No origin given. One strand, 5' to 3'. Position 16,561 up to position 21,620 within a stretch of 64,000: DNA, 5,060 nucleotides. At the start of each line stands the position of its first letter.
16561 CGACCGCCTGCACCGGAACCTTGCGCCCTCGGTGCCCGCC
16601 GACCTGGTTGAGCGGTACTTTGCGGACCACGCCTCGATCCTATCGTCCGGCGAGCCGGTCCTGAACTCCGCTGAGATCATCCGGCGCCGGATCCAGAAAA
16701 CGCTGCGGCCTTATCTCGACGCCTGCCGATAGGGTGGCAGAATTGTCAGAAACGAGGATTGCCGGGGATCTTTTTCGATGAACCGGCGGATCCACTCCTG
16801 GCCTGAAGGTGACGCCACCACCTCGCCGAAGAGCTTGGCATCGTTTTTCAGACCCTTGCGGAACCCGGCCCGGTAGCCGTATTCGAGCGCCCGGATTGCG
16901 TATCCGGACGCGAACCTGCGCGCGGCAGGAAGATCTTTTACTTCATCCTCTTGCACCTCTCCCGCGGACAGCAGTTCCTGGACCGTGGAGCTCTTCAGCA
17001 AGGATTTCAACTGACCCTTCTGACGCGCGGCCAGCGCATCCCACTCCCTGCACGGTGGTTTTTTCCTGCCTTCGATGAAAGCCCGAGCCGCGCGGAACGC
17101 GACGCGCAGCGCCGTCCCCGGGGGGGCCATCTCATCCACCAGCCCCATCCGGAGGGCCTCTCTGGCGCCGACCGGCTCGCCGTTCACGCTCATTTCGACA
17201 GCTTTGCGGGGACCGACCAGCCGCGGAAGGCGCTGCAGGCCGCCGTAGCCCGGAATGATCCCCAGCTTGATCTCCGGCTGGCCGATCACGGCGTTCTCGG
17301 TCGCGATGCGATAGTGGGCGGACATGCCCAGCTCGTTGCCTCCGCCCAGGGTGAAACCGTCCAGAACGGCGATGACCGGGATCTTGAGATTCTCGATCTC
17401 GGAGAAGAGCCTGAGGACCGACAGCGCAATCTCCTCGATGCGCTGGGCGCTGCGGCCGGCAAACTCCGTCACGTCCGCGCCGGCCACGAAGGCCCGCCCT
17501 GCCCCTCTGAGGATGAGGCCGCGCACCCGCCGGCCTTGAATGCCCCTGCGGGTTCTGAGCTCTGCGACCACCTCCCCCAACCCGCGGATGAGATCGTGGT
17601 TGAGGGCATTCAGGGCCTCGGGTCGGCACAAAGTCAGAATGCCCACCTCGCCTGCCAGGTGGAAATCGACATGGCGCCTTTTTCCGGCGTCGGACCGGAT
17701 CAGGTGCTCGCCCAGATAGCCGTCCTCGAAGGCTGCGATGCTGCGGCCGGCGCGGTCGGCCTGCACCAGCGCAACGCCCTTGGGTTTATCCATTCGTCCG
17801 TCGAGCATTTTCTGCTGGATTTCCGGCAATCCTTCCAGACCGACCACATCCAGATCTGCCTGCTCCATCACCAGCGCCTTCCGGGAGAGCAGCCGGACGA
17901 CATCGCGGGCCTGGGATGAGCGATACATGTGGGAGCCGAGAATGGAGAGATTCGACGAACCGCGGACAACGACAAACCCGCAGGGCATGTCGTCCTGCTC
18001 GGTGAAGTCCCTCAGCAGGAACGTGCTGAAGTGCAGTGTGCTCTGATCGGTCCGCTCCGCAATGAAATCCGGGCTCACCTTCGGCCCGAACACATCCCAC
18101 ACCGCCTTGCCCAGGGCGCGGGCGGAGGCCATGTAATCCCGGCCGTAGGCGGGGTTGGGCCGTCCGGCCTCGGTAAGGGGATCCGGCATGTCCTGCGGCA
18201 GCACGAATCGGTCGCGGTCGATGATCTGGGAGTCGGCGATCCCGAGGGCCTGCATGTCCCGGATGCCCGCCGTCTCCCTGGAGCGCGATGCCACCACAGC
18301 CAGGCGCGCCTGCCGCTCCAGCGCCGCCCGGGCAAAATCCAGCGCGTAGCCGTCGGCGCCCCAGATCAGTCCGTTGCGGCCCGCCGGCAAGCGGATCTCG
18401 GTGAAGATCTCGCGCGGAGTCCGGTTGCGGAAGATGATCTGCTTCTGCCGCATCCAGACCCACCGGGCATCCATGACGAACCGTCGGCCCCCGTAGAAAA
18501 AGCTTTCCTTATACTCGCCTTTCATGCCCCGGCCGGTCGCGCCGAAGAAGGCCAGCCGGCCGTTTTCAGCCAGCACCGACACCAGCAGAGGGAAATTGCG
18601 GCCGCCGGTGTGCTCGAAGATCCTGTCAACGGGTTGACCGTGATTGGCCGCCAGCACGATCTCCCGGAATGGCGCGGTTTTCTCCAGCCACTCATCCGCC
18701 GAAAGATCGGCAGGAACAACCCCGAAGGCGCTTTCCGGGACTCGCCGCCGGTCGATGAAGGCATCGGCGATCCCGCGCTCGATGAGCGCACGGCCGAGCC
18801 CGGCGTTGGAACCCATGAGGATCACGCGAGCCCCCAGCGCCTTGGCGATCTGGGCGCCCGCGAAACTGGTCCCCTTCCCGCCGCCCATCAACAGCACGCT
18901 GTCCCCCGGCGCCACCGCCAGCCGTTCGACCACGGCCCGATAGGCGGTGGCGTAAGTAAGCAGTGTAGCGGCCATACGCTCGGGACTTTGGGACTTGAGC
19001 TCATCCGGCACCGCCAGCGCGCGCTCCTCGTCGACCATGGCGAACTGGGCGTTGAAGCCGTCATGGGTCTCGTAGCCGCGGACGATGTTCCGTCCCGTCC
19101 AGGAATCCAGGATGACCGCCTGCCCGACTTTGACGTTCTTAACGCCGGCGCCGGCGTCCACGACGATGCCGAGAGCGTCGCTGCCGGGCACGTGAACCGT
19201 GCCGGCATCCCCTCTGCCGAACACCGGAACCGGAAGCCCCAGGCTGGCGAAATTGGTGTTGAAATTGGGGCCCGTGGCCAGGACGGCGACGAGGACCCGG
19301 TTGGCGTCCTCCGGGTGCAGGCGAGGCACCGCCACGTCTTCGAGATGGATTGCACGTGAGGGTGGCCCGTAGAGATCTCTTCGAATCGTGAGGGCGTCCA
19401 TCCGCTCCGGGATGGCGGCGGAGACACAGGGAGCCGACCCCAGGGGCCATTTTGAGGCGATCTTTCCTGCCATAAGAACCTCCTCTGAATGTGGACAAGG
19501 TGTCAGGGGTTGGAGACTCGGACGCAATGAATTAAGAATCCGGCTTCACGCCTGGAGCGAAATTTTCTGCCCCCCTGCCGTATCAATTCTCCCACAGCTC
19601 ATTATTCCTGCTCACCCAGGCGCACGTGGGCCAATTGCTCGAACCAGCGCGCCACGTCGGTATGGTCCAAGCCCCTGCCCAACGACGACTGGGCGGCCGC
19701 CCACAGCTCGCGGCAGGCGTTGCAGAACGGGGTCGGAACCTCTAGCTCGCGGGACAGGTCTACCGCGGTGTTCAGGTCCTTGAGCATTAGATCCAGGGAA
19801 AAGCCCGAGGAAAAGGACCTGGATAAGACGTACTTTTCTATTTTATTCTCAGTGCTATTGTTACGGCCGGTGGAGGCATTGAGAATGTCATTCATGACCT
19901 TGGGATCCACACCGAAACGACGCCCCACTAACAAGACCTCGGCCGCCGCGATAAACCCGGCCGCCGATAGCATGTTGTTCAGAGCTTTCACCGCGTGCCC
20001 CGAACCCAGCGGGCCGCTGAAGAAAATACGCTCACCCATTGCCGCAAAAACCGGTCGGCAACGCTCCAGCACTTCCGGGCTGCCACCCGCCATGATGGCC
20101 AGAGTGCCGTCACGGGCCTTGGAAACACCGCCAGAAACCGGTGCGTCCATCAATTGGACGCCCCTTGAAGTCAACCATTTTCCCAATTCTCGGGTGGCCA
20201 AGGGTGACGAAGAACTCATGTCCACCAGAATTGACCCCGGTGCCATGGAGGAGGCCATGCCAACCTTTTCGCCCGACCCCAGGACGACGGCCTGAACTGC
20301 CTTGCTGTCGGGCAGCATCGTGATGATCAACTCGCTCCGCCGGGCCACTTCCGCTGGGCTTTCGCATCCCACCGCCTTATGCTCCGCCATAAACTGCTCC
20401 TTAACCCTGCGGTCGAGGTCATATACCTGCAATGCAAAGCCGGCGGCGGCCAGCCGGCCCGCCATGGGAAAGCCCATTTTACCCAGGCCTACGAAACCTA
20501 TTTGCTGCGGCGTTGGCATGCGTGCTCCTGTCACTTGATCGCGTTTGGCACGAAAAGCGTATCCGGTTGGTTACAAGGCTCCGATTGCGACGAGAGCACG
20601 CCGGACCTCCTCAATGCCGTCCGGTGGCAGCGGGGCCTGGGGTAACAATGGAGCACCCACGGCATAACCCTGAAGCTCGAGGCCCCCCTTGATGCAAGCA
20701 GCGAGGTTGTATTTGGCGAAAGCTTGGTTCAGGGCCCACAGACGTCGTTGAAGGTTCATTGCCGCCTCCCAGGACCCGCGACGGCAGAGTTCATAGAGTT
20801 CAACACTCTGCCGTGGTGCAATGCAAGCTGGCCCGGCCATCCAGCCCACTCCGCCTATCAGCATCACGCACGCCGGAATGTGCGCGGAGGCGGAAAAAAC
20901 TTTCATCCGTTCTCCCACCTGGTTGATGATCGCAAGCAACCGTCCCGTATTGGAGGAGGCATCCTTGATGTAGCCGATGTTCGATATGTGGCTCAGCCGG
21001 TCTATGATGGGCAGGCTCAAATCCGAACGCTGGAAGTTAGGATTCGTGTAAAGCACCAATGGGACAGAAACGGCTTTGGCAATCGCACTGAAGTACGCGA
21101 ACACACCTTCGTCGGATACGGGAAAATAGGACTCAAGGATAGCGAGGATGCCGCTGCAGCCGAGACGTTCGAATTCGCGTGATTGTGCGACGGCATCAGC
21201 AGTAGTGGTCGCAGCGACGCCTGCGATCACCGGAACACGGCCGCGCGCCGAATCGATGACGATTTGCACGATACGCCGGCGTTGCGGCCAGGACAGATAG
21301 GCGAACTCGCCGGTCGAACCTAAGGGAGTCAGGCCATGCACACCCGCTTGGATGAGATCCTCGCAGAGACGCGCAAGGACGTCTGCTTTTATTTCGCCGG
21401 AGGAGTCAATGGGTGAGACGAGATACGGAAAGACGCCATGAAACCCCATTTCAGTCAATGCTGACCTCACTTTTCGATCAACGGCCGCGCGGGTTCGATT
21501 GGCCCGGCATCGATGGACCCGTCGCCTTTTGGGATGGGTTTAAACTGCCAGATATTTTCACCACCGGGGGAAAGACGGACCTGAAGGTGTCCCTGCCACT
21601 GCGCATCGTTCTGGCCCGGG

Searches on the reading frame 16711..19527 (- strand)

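Call 10: search_protein_families(library=pfam, proteins=[window:16711-19527:-])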
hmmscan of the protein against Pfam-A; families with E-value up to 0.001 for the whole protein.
window:16711-19527:- (938 aa): 4 families
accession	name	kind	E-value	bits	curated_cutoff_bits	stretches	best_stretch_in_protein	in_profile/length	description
PF00378.25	ECH_1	-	3.6e-44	151.4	27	1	628-817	6-190/251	Enoyl-CoA hydratase/isomerase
PF16113.10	ECH_2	-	2.3e-31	110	27.2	1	628-857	1-239/335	Enoyl-CoA hydratase/isomerase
PF00107.32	ADH_zinc_N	-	1.8e-08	34.9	31.8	1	223-334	5-94/129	Zinc-binding dehydrogenase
PF08240.17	ADH_N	-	3.7e-06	27.6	23.5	1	76-175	3-104/104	Alcohol dehydrogenase GroES-like domain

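Call 12: search_protein_families(library=ncbifam, proteins=[window:16711-19527:-])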
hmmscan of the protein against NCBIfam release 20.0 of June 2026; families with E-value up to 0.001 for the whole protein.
window:16711-19527:- (938 aa): 80 families (the best 25 are shown)
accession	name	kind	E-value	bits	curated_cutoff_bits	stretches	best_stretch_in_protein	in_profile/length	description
NF005803.0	PRK07658.1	equivalog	3.3e-50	170.9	313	1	621-819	5-198/257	enoyl-CoA hydratase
TIGR01751.1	crot-CoA-red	equivalog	1.9e-49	168.5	378.55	2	38-365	3-332/398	crotonyl-CoA carboxylase/reductase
NF004475.0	PRK05809.1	subfamily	1.3e-48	165.8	394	1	621-813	7-195/260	short-chain-enoyl-CoA hydratase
NF008727.0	PRK11730.1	equivalog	7.9e-44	150.1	870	1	627-918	16-295/717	fatty acid oxidation complex subunit alpha FadB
NF008363.0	PRK11154.1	equivalog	1.8e-43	148.7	869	1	627-912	15-286/708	fatty acid oxidation complex subunit alpha FadJ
NF006007.0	PRK08138.1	subfamily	3.4e-43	147.9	355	1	625-816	15-199/261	enoyl-CoA hydratase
NF004517.0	PRK05862.1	equivalog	3.4e-42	144.7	396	1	625-816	11-195/257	enoyl-CoA hydratase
NF004634.0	PRK05980.1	equivalog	1.6e-39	135.8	375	1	620-818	5-203/263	crotonase/enoyl-CoA hydratase family protein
TIGR02440.1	FadJ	equivalog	5e-39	134.1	968.45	1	628-910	11-279/699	fatty acid oxidation complex subunit alpha FadJ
NF007239.0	PRK09674.1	equivalog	6e-39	134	371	1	625-817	11-196/257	2,3-dehydroadipyl-CoA hydratase PaaF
NF005802.0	PRK07657.1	equivalog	7.8e-39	133.8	363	1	626-806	12-188/260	enoyl-CoA hydratase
NF051848.1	EnCoAHydtEchA19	equivalog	1.5e-37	129.5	400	1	620-815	2-195/258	enoyl-CoA hydratase EchA19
NF004840.0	PRK06190.1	equivalog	5.5e-36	124.5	253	1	623-821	9-202/260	enoyl-CoA hydratase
TIGR02437.1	FadB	equivalog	5.9e-36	124.1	933.55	1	627-819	16-206/714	fatty acid oxidation complex subunit alpha FadB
TIGR02441.1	fa_ox_alpha_mit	equivalog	1.7e-32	112.4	964.65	1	615-909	10-310/737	fatty acid oxidation complex subunit alpha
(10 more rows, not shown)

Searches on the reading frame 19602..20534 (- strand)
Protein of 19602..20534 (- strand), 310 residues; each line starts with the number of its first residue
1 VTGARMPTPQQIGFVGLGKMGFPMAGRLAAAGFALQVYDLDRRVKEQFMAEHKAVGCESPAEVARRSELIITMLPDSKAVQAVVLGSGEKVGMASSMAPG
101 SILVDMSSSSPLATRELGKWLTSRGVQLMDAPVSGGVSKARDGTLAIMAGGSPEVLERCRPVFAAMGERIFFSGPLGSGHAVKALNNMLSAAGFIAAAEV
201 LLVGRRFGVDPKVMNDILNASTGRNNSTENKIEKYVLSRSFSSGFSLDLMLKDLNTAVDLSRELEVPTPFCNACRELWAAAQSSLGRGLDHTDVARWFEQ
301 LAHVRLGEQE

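Call 10: search_protein_families(library=pfam, proteins=[window:19602-20534:-])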
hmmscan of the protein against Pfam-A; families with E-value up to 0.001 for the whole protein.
window:19602-20534:- (310 aa): 4 families
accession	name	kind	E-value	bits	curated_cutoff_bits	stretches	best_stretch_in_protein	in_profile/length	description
PF03446.21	NAD_binding_2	-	1.1e-47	162.4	21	1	11-171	1-157/161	NAD binding domain of 6-phosphogluconate dehydrogenase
PF14833.11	NAD_binding_11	-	1.7e-40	138.5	30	1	177-297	1-121/122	NAD-binding of NADP-dependent 3-hydroxyisobutyrate dehydrogenase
PF02826.25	2-Hacid_dh_C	-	2.1e-06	27.7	25.1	1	10-125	37-145/178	D-isomer specific 2-hydroxyacid dehydrogenase, NAD binding domain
PF03807.23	F420_oxidored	-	2.3e-06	28.5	21.6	1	11-79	1-72/94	NADP oxidoreductase coenzyme F420-dependent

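Call 12: search_protein_families(library=ncbifam, proteins=[window:19602-20534:-])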
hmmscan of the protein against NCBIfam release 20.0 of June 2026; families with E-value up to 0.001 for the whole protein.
window:19602-20534:- (310 aa): 11 families
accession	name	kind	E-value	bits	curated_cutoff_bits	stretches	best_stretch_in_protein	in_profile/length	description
NF008592.0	PRK11559.1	equivalog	6.3e-69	232.5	397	1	10-305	3-293/296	2-hydroxy-3-oxopropionate reductase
TIGR01505.1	tartro_sem_red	equivalog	1.5e-66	224.6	340.75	1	12-305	2-290/291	2-hydroxy-3-oxopropionate reductase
TIGR01692.1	HIBADH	equivalog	2.9e-60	204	291.6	1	14-297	1-286/288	3-hydroxyisobutyrate dehydrogenase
NF012005.0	PRK15461.1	equivalog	6.3e-56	189.7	348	1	11-290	3-277/298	sulfolactaldehyde 3-reductase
NF043037.1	ThreonDh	equivalog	2.7e-50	171.5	350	1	10-299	3-288/297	L-threonate dehydrogenase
NF011633.0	PRK15059.1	equivalog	3.5e-48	164.3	451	1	11-305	2-290/292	2-hydroxy-3-oxopropionate reductase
NF007161.0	PRK09599.1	subfamily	6.5e-24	84.7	271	1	11-199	2-189/302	NADP-dependent phosphogluconate dehydrogenase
TIGR00872.1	gnd_rel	equivalog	4.4e-18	65.6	297.2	1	11-199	2-187/299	phosphogluconate dehydrogenase (NAD(+)-dependent, decarboxylating)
NF006765.0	PRK09287.1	equivalog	3e-15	56.1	413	1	10-217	4-218/476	NADP-dependent phosphogluconate dehydrogenase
TIGR00873.1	gnd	equivalog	5.9e-14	51.7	426.7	1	11-217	1-214/467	decarboxylating NADP(+)-dependent phosphogluconate dehydrogenase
TIGR03911.1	pyrrolys_PylD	equivalog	9.8e-05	21.6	150.05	1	11-86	147-223/266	3-methylornithyl-N6-L-lysine dehydrogenase PylD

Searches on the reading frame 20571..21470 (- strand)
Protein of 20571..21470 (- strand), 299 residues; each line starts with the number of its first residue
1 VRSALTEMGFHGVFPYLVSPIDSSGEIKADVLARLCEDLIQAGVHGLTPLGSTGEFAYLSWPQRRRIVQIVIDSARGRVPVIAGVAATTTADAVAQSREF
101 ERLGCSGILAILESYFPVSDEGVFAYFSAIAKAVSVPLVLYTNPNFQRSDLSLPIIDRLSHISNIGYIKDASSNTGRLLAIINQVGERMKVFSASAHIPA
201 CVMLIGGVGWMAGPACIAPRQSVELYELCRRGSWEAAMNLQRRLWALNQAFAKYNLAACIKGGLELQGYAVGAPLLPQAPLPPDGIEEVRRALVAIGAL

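Call 10: search_protein_families(library=pfam, proteins=[window:20571-21470:-])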
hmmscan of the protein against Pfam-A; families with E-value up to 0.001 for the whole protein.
window:20571-21470:- (299 aa): 1 family
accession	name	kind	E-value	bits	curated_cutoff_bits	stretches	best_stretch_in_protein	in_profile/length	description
PF00701.28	DHDPS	-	1.2e-52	178.9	22.1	1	10-293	2-286/289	Dihydrodipicolinate synthetase family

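Call 12: search_protein_families(library=ncbifam, proteins=[window:20571-21470:-])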
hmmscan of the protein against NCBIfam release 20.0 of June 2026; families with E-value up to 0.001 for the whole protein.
window:20571-21470:- (299 aa): 7 families
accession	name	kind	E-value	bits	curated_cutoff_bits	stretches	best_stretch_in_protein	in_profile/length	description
TIGR00674.1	dapA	equivalog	1e-44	152.5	206.15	1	13-292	2-282/286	4-hydroxy-tetrahydrodipicolinate synthase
TIGR02313.1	HpaI-NOT-DapA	exception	3.7e-33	114.6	396.7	1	10-297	1-290/294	2,4-dihydroxyhept-2-ene-1,7-dioic acid aldolase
NF003164.0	PRK04147.1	equivalog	1.3e-27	96.9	281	1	10-280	4-274/294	N-acetylneuraminate lyase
NF002958.0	PRK03620.1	subfamily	1.6e-25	89.6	278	1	5-288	6-291/307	5-dehydro-4-deoxyglucarate dehydratase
NF040954.1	Arch_KDGaldase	equivalog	3.9e-22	78.9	390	1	17-293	7-278/288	bifunctional 2-dehydro-3-deoxy-phosphogluconate/2-dehydro-3-deoxy-6-phosphogalactonate aldolase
TIGR03249.1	KdgD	equivalog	9.7e-22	77.4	373.95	1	10-191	9-187/299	5-dehydro-4-deoxyglucarate dehydratase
TIGR00683.1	nanA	equivalog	1.3e-20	73.9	382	1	11-281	2-273/293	N-acetylneuraminate lyase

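Call 70: search_solved_structures(query=window:20571-21470:-, max_evalue=1e-10)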
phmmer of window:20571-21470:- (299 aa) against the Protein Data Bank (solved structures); distinct sequences matched with E-value up to 1e-10: 129 (the best 60 are shown).
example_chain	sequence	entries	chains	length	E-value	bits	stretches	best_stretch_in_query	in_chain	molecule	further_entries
3eb2_A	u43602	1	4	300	2.8e-126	424.2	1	8-296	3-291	Putative dihydrodipicolinate synthetase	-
3na8_A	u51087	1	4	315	4.5e-41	144.6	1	8-288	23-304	putative dihydrodipicolinate synthetase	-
6p90_A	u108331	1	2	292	6e-38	134.4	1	14-298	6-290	4-hydroxy-tetrahydrodipicolinate synthase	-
3qze_A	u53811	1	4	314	8e-38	133.9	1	12-298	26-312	Dihydrodipicolinate synthase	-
3noe_A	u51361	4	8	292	1.4e-37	133.2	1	14-297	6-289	Dihydrodipicolinate synthase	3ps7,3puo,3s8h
3flu_A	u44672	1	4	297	1.6e-35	126.4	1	12-298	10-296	Dihydrodipicolinate synthase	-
7jz7_A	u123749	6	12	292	6.4e-35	124.4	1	10-297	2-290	4-hydroxy-tetrahydrodipicolinate synthase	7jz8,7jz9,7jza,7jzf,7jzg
6ue0_AAA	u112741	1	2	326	2.3e-34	122.6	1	10-297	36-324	4-hydroxy-tetrahydrodipicolinate synthase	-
7jzc_A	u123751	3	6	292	3.2e-34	122.1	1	10-297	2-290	4-hydroxy-tetrahydrodipicolinate synthase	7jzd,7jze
2pur_A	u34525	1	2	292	3.2e-34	122.1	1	10-297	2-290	Dihydrodipicolinate synthase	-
2a6l_A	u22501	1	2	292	4.4e-34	121.7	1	10-297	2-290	Dihydrodipicolinate synthase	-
7jzb_A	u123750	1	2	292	4.7e-34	121.6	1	10-297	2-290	4-hydroxy-tetrahydrodipicolinate synthase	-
2a6n_A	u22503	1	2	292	6.1e-34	121.2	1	10-297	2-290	Dihydrodipicolinate synthase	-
1dhp_A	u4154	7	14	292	8.3e-34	120.8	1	10-297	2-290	DIHYDRODIPICOLINATE SYNTHASE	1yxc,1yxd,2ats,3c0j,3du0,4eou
3i7q_A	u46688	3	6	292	2.2e-33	119.4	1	10-297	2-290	Dihydrodipicolinate synthase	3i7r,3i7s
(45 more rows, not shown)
